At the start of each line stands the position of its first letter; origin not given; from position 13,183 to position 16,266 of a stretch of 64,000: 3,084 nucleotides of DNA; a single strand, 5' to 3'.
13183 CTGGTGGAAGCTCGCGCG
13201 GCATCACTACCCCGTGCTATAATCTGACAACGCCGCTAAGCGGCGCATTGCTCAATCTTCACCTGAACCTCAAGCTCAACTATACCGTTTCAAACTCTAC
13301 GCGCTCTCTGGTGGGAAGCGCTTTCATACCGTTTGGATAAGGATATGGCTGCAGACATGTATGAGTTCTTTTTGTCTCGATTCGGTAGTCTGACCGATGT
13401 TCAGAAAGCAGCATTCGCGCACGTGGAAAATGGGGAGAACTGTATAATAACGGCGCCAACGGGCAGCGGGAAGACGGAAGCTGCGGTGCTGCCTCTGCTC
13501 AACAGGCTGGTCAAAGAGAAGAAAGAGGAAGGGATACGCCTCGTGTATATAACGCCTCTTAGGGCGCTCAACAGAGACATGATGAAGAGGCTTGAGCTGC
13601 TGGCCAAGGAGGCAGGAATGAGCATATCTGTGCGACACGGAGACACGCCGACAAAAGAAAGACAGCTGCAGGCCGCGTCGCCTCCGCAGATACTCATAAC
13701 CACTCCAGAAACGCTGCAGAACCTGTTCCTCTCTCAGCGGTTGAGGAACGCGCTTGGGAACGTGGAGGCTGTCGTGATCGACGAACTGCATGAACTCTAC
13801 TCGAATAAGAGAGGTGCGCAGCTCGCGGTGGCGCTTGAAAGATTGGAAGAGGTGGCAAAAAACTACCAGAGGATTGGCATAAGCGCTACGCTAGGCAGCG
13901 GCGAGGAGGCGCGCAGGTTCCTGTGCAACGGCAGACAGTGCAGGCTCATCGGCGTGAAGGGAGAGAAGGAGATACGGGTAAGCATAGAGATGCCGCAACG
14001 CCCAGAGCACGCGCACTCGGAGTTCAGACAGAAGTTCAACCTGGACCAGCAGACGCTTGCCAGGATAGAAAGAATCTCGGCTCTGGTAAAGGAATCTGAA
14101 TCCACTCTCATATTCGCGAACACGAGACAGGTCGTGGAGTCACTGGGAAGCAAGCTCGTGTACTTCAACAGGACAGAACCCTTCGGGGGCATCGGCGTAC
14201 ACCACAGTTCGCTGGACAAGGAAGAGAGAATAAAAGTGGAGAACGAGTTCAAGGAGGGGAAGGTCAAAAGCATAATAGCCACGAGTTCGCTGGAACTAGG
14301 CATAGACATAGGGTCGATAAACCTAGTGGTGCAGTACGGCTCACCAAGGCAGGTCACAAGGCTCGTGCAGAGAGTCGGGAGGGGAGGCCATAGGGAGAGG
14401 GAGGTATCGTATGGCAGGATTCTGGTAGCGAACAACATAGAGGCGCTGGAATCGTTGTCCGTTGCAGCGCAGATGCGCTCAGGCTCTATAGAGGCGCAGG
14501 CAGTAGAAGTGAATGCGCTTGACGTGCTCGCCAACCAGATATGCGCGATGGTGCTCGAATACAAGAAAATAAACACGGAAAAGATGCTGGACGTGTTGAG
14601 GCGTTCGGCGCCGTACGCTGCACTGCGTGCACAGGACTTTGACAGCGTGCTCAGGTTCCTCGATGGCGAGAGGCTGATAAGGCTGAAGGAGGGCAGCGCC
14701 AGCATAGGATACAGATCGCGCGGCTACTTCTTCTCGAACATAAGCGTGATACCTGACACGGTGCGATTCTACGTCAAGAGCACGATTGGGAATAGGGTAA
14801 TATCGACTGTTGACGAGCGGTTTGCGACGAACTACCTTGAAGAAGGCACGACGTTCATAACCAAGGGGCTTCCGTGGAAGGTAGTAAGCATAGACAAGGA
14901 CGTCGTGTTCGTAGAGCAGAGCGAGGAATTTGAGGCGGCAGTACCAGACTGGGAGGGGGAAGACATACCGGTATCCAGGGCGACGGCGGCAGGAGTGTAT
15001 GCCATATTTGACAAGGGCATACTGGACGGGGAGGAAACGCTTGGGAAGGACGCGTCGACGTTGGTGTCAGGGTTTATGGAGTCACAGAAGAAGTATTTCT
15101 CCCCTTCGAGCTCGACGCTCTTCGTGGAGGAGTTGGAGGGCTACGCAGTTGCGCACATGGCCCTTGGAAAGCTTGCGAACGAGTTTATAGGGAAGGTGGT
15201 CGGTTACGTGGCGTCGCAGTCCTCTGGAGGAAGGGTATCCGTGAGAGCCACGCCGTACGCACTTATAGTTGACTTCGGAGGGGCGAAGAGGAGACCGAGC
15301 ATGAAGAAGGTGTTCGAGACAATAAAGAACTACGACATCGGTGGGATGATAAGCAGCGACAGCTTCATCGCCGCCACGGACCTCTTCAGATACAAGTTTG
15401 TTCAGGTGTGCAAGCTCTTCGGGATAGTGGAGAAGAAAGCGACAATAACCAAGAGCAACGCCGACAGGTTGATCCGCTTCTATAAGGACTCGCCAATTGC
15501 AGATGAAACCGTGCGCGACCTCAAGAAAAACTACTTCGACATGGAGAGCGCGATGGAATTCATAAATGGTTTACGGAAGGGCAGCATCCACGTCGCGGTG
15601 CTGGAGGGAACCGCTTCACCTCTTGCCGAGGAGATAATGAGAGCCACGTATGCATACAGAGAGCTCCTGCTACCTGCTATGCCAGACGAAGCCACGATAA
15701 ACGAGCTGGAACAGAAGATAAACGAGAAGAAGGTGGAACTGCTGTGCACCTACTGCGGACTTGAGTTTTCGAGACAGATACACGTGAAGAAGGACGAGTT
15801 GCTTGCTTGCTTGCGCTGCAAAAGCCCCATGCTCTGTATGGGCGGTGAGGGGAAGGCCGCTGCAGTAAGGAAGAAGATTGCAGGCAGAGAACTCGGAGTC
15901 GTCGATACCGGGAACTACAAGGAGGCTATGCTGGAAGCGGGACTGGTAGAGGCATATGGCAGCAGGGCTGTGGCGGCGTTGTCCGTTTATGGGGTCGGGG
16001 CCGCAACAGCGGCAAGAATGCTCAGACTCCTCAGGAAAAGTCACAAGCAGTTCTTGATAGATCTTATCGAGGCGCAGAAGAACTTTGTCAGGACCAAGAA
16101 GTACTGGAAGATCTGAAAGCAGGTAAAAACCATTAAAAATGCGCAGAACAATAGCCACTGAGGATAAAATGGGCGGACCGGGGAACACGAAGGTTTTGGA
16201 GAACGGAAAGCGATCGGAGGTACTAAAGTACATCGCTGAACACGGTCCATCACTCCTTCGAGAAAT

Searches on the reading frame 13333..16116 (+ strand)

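Call 11: search_protein_families(library=pfam, proteins=[window:13333-16116:+])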
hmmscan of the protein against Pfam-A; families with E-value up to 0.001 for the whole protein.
window:13333-16116:+ (927 aa): 5 families
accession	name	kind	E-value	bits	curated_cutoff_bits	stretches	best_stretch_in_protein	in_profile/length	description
PF00270.35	DEAD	-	1.6e-39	135.7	26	1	21-188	1-161/167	DEAD/DEAH box helicase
PF00271.37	Helicase_C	-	1.6e-22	80.3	23.5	1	246-352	4-107/110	Helicase conserved C-terminal domain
PF08494.16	DEAD_assoc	-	5.5e-20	72.4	23.5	1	591-765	2-191/191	DEAD/H associated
PF19306.5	WH_Lhr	-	2e-17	63.5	27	1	380-532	2-163/168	Large helicase-related protein, winged helix domain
PF04851.21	ResIII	-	1.9e-13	51.1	22.5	1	20-187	4-162/164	Type III restriction enzyme, res subunit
